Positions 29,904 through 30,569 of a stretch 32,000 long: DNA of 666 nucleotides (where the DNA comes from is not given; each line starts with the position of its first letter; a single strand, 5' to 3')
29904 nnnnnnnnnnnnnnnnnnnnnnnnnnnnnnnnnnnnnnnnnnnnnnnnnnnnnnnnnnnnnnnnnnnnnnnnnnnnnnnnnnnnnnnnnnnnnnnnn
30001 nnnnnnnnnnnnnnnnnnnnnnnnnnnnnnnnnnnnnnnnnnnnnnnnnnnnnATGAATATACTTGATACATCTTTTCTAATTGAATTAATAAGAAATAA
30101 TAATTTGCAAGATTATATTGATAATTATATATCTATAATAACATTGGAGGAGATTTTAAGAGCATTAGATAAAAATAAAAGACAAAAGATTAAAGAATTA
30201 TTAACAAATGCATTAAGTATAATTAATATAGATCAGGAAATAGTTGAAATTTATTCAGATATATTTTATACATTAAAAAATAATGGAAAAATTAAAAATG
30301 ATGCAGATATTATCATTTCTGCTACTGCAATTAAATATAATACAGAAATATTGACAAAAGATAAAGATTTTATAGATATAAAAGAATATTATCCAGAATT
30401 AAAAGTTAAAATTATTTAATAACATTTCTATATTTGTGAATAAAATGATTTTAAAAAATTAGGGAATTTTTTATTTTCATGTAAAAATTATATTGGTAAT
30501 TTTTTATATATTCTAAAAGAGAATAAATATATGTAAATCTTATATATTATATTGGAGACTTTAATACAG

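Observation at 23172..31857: Loosely packed accessory island of NTPase-nuclease fusions, a toxin-antitoxin pair and a HIT-like enzyme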

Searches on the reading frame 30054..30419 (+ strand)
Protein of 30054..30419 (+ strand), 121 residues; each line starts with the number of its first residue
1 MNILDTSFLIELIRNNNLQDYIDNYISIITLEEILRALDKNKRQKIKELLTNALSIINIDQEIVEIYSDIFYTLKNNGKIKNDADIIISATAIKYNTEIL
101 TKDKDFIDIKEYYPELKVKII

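Call 6: search_protein_families(library=pfam, proteins=[window:30054-30419:+], max_evalue=0.01)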
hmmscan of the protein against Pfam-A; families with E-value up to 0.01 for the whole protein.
window:30054-30419:+ (121 aa): 2 families
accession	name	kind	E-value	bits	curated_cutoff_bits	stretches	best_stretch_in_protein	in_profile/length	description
PF01850.27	PIN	-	5.5e-14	53.3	23.6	1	3-110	2-118/120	PIN domain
PF18480.7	DUF5615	-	0.0012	19.1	23.8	1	58-114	8-66/110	Domain of unknown function (DUF5615)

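Call 7: search_protein_families(library=padloc, proteins=[window:30054-30419:+], max_evalue=0.01)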
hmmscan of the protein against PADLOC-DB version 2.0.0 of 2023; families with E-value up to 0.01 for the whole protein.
window:30054-30419:+ (121 aa): 0 families

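Call 32: search_protein_families(library=ncbifam, proteins=[window:30054-30419:+], max_evalue=0.01)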
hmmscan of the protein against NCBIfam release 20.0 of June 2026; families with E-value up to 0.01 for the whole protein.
window:30054-30419:+ (121 aa): 2 families
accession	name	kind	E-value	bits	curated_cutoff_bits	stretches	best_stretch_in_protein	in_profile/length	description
NF047959.1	TA_toxin_VapC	equivalog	2e-10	40.8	80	1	4-113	3-123/125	type II toxin-antitoxin system VapC family toxin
NF047863.1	VapCLeptosp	equivalog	6e-07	29.8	140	1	19-110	26-122/130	type II toxin-antitoxin system tRNA(fMet)-specific endonuclease VapC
